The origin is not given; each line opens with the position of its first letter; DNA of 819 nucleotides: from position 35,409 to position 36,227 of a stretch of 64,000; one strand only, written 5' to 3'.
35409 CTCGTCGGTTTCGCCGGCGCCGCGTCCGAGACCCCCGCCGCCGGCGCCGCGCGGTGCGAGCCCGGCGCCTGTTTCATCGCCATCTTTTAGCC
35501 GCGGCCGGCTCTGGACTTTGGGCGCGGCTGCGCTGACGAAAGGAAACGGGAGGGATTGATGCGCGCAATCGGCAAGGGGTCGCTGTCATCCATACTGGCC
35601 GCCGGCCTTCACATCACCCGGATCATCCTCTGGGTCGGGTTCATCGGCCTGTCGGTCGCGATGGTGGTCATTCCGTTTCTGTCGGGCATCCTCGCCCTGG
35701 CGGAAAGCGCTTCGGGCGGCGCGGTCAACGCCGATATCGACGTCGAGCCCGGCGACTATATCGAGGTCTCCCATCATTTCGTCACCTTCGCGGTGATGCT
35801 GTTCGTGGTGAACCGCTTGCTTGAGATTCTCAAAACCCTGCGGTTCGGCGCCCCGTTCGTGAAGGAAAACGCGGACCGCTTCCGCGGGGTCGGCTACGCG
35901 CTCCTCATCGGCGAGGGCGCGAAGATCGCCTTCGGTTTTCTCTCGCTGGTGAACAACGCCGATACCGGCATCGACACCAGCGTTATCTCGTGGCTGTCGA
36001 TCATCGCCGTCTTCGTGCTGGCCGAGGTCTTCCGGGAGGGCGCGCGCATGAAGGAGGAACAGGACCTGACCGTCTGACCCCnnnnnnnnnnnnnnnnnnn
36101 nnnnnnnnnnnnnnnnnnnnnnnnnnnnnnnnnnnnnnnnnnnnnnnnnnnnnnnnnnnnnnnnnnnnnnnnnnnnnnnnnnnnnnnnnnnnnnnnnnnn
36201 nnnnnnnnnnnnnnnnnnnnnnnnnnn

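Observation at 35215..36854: Two unannotated microproteins head a double-DUF2975/XRE operon: candidate peptide-sensing membrane system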

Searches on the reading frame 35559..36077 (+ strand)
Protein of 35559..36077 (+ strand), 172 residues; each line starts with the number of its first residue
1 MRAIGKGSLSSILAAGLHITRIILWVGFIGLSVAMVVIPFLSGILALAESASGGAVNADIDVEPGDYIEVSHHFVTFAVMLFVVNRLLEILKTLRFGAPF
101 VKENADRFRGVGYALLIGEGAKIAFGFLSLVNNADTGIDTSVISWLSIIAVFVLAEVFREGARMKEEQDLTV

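Call 3: search_protein_families(library=pfam, proteins=[window:35559-36077:+], max_evalue=1)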
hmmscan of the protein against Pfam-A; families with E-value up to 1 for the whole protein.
window:35559-36077:+ (172 aa): 1 family
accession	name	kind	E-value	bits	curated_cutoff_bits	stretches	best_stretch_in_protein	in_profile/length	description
PF11188.13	DUF2975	-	6.2e-11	42.8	27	1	76-172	27-130/130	Protein of unknown function (DUF2975)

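Call 4: search_protein_families(library=ncbifam, proteins=[window:35559-36077:+], max_evalue=1)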
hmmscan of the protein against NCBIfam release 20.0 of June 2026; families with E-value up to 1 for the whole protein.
window:35559-36077:+ (172 aa): 0 families

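Call 7: find_homologous_proteins(query=window:35559-36077:+, max_evalue=0.001)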
Query window:35559-36077:+ (172 aa): 350 proteins with E <= 0.001 among 561 candidates; the best 120 are listed.
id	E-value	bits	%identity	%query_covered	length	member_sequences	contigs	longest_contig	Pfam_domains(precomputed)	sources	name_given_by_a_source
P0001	4.2e-95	334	91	100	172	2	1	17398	PF11188.14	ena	-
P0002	4.7e-92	324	87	100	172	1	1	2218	PF11188.14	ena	-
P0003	2.6e-90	319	85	100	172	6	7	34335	PF11188.14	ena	-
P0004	5.9e-88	311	83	100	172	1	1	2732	PF11188.14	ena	-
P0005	1.0e-86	307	83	100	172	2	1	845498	PF11188.14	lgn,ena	-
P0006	9.4e-82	291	79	100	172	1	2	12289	PF11188.14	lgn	-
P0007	6.2e-79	282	76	100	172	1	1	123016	PF11188.14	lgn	-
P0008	8.7e-79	281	77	100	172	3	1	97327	PF11188.14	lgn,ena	-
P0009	3.6e-75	269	74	100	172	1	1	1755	PF11188.14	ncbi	ncbi:MAG: DUF2975 domain-containing protein [Hyphococcus sp.]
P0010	3.9e-75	269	73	100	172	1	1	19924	PF11188.14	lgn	-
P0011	6.4e-75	269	76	100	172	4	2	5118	PF11188.14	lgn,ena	-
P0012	1.5e-74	267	74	100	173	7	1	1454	PF11188.14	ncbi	-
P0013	3.6e-74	266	72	100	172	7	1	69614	PF11188.14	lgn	-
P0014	7.2e-74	265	74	100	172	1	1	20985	PF11188.14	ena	-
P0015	1.8e-73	264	71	100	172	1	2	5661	PF11188.14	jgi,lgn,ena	-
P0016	2.0e-73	264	71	100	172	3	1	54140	PF11188.14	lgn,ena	-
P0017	2.3e-73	264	72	100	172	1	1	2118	PF11188.14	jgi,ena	-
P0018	2.3e-72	260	74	100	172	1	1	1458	PF11188.14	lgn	-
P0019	1.5e-71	258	72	100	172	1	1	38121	PF11188.14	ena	-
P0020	1.9e-71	257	73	100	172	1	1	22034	PF11188.14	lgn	-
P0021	2.4e-71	257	73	100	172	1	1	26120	PF11188.14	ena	-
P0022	5.3e-71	256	72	100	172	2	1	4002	PF11188.14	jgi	-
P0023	2.2e-70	254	72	100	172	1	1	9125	PF11188.14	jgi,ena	-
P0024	2.4e-70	254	70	100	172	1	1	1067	PF11188.14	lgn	-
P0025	3.0e-70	253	70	100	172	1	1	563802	PF11188.14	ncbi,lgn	-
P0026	3.7e-70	253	70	100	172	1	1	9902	PF11188.14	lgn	-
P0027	4.1e-70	253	71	100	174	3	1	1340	PF11188.14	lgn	-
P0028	9.2e-70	252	70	100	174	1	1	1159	PF11188.14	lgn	-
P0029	1.1e-69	252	70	100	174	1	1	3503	PF11188.14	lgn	-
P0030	2.2e-69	251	71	100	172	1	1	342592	PF11188.14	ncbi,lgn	-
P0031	4.7e-69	250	70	100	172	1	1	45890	PF11188.14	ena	-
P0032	8.5e-69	249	74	100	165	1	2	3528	PF11188.14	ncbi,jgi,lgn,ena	-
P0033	1.4e-68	248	70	100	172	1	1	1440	PF11188.14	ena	-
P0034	3.7e-68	247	67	100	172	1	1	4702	PF11188.14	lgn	-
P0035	7.9e-68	246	71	100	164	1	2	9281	PF11188.14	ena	-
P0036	8.2e-68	246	67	100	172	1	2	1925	PF11188.14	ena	-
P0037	1.1e-67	245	71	100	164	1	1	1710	PF11188.14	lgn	-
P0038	1.3e-67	245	71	100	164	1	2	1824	PF11188.14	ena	-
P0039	2.5e-67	244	67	100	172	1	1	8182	PF11188.14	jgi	-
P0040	2.9e-67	244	70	100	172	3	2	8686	PF11188.14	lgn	-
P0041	3.0e-67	244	71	100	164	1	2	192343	PF11188.14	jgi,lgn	-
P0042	3.1e-67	244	70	100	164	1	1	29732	PF11188.14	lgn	-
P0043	3.2e-67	244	72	100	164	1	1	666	PF11188.14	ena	-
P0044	3.4e-67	243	73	100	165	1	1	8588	PF11188.14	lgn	-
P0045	4.8e-67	243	73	100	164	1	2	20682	PF11188.14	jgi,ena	-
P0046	5.0e-67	243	67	100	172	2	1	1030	PF11188.14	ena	-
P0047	7.2e-67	242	66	100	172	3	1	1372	PF11188.14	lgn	-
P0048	7.5e-67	242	68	100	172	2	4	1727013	PF11188.14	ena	-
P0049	7.6e-67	242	68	100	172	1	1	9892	PF11188.14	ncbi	-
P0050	1.1e-66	242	71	100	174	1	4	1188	PF11188.14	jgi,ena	-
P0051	1.2e-66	242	72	100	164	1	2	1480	PF11188.14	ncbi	-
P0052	3.4e-66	240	66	100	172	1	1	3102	PF11188.14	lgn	-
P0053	4.0e-66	240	66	100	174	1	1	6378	PF11188.14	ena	-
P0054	4.4e-66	240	67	100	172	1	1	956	PF11188.14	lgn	-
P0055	5.1e-66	240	68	100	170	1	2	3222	PF11188.14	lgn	-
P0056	5.8e-66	240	70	100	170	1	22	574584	PF11188.14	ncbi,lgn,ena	-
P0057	7.9e-66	239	68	100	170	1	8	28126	PF11188.14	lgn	-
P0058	1.0e-65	239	69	100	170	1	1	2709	PF11188.14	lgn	-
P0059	1.1e-65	239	70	100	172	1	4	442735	PF11188.14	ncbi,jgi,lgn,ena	jgi:hypothetical protein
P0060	1.3e-65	238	69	100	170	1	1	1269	PF11188.14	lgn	-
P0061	1.4e-65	238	70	100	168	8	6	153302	PF11188.14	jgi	jgi:Protein of unknown function (DUF2975)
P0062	1.6e-65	238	69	100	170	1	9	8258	PF11188.14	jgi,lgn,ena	jgi:hypothetical protein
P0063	2.2e-65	238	68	100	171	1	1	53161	PF11188.14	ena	-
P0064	3.0e-65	237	66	100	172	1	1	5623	PF11188.14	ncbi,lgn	ncbi:MAG: DUF2975 domain-containing protein [Pseudomonadota bacterium]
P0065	5.3e-65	236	69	100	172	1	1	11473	PF11188.14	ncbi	-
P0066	7.0e-65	236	66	100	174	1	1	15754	PF11188.14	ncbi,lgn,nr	ncbi:MAG: hypothetical protein DHS20C05_22230 [Hyphococcus sp.]|nr:MAG: hypothetical protein DHS20C0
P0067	9.4e-65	236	65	100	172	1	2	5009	PF11188.14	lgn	-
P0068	1.5e-64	235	69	100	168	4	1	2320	PF11188.14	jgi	-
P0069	6.7e-64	233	67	100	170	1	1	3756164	PF11188.14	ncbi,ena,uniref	ncbi:DUF2975 domain-containing protein [Hyphococcus sp.]|uniref:DUF2975 domain-containing protein n=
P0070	9.3e-64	232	67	100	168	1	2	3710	PF11188.14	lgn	-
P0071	1.1e-63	232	66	100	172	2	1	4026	PF11188.14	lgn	-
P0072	1.3e-63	232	69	100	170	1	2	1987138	PF11188.14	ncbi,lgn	-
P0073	1.4e-63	232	62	100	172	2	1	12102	PF11188.14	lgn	-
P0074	2.2e-63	231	65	100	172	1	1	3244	PF11188.14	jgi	jgi:hypothetical protein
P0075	2.4e-63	231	64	100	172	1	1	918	PF11188.14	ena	-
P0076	2.4e-63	231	66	100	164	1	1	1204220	PF11188.14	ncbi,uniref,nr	ncbi:DUF2975 domain-containing protein [Hyphococcus luteus]|uniref:DUF2975 domain-containing protein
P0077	2.8e-63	231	67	100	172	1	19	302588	PF11188.14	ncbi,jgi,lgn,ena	-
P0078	3.8e-63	230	70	100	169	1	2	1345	PF11188.14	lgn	-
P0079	4.1e-63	230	70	100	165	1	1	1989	PF11188.14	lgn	-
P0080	4.5e-63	230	65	100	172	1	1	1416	PF11188.14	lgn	-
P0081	6.0e-63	230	62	100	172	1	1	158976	PF11188.14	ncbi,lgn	ncbi:MAG: DUF2975 domain-containing protein [Pseudomonadota bacterium]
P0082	7.2e-63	229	66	100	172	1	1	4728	PF11188.14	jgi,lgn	jgi:hypothetical protein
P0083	1.3e-62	229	66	100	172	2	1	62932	PF11188.14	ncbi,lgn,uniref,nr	ncbi:DUF2975 domain-containing protein [Hyphococcus sp.]|uniref:DUF2975 domain-containing protein n=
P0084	1.4e-62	229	66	100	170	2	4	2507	PF11188.14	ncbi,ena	-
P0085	1.6e-62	228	68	100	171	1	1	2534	PF11188.14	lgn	-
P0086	2.7e-62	228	65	100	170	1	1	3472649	PF11188.14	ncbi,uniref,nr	ncbi:DUF2975 domain-containing protein [Hyphococcus flavus]|uniref:DUF2975 domain-containing protein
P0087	5.4e-62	227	64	100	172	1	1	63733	PF11188.14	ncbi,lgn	ncbi:MAG: DUF2975 domain-containing protein [Pseudomonadota bacterium]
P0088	6.7e-62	226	65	100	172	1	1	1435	PF11188.14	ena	-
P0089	7.0e-62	226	64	100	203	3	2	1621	PF11188.14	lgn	-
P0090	1.3e-61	225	67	100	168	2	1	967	PF11188.14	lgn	-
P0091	1.5e-61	225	65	100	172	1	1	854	PF11188.14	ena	-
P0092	1.6e-61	225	66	100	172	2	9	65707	PF11188.14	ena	-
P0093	2.7e-61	224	65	100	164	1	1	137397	PF11188.14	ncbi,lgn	-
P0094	2.9e-61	224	65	100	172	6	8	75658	PF11188.14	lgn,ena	-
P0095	3.7e-61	224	65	100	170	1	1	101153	PF11188.14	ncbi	-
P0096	3.8e-61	224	67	100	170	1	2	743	PF11188.14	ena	-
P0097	5.1e-61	223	65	100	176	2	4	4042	PF11188.14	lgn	-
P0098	5.2e-61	223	66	100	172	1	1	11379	PF11188.14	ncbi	-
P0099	5.3e-61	223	65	100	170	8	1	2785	PF11188.14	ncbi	-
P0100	5.9e-61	223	67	100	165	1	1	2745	PF11188.14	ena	-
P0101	7.5e-61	223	65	100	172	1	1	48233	PF11188.14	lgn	-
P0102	1.5e-60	222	65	100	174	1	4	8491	PF11188.14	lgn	-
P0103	1.6e-60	222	63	100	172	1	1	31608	PF11188.14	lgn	-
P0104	1.6e-60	222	65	100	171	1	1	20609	PF11188.14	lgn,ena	-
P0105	1.9e-60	222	60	100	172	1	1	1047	PF11188.14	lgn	-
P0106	1.9e-60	222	65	100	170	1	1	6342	PF11188.14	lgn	-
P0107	1.9e-60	222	62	100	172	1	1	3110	PF11188.14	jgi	jgi:hypothetical protein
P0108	2.0e-60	222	65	100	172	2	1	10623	PF11188.14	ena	-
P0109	2.1e-60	221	65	100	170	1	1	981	PF11188.14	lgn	-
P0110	2.2e-60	221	67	100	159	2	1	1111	PF11188.14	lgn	-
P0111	2.6e-60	221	63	100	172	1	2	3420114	PF11188.14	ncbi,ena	-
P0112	2.7e-60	221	62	100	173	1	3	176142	PF11188.14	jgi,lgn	-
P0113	2.9e-60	221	64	100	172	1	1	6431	PF11188.14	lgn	-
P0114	3.7e-60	221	67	100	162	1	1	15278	PF11188.14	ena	-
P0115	4.3e-60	220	61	100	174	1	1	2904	PF11188.14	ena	-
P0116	4.3e-60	220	66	100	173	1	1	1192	PF11188.14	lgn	-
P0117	4.6e-60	220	67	100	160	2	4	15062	PF11188.14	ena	-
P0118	5.5e-60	220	60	100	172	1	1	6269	PF11188.14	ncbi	-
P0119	5.6e-60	220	64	100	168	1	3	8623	PF11188.14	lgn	-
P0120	5.8e-60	220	61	100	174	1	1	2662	PF11188.14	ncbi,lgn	ncbi:MAG: DUF2975 domain-containing protein [Parvularculaceae bacterium]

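Call 9: find_related_loci(query=A1, collection=genome_contigs, flank=3000)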
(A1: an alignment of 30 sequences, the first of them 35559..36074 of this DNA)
Query A1 (172 aa) in genome_contigs; peptide patterns used: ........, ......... (x = any residue, [..] = any of these).
285 stretches matched a pattern; 156 encode a relative of the query (tblastn E <= 1e-3); the best 80 are kept; 80 distinct loci.
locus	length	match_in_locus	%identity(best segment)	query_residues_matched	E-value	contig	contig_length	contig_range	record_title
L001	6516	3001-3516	73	1-172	9e-83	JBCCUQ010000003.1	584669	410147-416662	MAG: Pseudomonadota bacterium isolate P01_E01_bin.18 k141_84147_length_584669_cov_47.0021, whole genome shotgun sequence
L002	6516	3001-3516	70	1-172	8e-81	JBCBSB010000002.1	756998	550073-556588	MAG: Pseudomonadota bacterium isolate J06638_13 NODE_2_length_756998_cov_21.810946, whole genome shotgun sequence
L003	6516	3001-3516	70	1-172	1e-79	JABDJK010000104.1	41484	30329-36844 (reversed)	MAG: Marinicaulis sp. isolate SS_bin_21 k127_1352963, whole genome shotgun sequence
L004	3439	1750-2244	74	1-172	3e-78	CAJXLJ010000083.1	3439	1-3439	MAG TPA_asm: uncultured Parvularculaceae bacterium isolate SRR6201692_bin.4_MetaBAT_v2.12.1_MAG genome assembly, contig:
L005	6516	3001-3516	70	1-172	1e-77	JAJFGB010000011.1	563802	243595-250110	MAG: Marinicaulis sp. isolate OFTM294 OFTM294_10, whole genome shotgun sequence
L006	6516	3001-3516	73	1-172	3e-77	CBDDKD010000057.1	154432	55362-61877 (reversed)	MAG: Hyphococcus sp. isolate 55fc2c90-895e-4972-86ba-f4a7335516ea genome assembly, contig: contig_57, whole genome shotg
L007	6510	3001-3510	71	3-172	4e-76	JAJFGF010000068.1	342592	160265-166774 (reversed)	MAG: Marinicaulis sp. isolate OFTM65 OFTM65_67, whole genome shotgun sequence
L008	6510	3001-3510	72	3-172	4e-75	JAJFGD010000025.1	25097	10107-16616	MAG: Marinicaulis sp. isolate OFTM310 OFTM310_24, whole genome shotgun sequence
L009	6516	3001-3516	68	1-172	1e-74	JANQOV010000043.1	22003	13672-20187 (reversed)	MAG: Marinicaulis sp. isolate IP29b_bin.145 k99_804519, whole genome shotgun sequence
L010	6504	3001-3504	70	1-172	3e-74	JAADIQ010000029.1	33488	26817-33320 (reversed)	MAG: Alphaproteobacteria bacterium isolate M_MetaBat.60 contig-127_10480, whole genome shotgun sequence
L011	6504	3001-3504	70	1-172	7e-74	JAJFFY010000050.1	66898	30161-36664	MAG: Marinicaulis sp. isolate OFTM16 OFTM16_49, whole genome shotgun sequence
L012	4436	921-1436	68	1-172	1e-73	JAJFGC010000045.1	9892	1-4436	MAG: Marinicaulis sp. isolate OFTM304 OFTM304_44, whole genome shotgun sequence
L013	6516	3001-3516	70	1-172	9e-74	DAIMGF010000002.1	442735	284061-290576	MAG TPA_asm: Parvularculaceae bacterium isolate CTOTU39391 NODE_30_length_442735_cov_4.570821, whole genome shotgun sequ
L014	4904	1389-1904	66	1-172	2e-73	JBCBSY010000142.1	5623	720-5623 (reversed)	MAG: Pseudomonadota bacterium isolate J06638_34 NODE_142_length_5623_cov_5.305806, whole genome shotgun sequence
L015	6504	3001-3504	70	1-172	2e-73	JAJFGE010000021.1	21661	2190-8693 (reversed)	MAG: Marinicaulis sp. isolate OFTM318 OFTM318_20, whole genome shotgun sequence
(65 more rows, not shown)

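Call 45: search_protein_families(library=padloc, proteins=[window:35559-36074:+], max_evalue=0.01)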
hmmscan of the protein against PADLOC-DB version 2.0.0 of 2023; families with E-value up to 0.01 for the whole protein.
window:35559-36074:+ (172 aa): 0 families

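Call 46: search_solved_structures(query=A1, max_evalue=1)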
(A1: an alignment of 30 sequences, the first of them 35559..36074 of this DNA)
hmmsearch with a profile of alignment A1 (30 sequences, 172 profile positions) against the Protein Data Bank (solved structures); distinct sequences matched with E-value up to 1: 0.

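Call 51: predict_structure(alignment_id=A1)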
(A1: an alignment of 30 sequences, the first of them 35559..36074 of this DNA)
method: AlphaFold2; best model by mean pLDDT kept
length: 172 residues; sequences in the alignment: 30
mean_pLDDT: 85.1   pTM: 0.74
mean pLDDT of the five models: 85.1, 83.0, 82.3, 80.8, 80.1
residues with pLDDT >= 90: 79; 70-90: 72; 50-70: 18; < 50: 3
segments of 3 or more residues with pLDDT < 50: 1-3
pLDDT, mean of each block of 10 residues (from residue 1): 59 91 96 89 75 65 81 95 94 76 91 95 90 82 94 93 86 68
secondary structure, 60 per line:
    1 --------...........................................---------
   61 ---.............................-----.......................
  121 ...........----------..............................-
elements in order: H9-51 H64-92 H98-131 H142-171

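Call 54: search_dna_similar(query=window:35559-36074:+, collection=plasmids, mode=protein, max_evalue=0.001, max_rows=25)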
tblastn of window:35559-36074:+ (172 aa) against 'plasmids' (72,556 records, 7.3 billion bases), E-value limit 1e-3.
Records with a match: 1; places in all: 1; records where one place covers at least 80% of the query: 0.
Best place of each record, by identity: <60% 1.
By first word of the organism name: Gemmatirosa 1.
By predicted mobility (MOB-suite, as given by PLSDB): non-mobilizable 1.
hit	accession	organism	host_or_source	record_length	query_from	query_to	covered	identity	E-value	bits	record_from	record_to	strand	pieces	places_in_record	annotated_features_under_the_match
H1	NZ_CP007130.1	Gemmatirosa kalamazoonensis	-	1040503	83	172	52%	34.3%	6e-7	55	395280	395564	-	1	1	record has no annotation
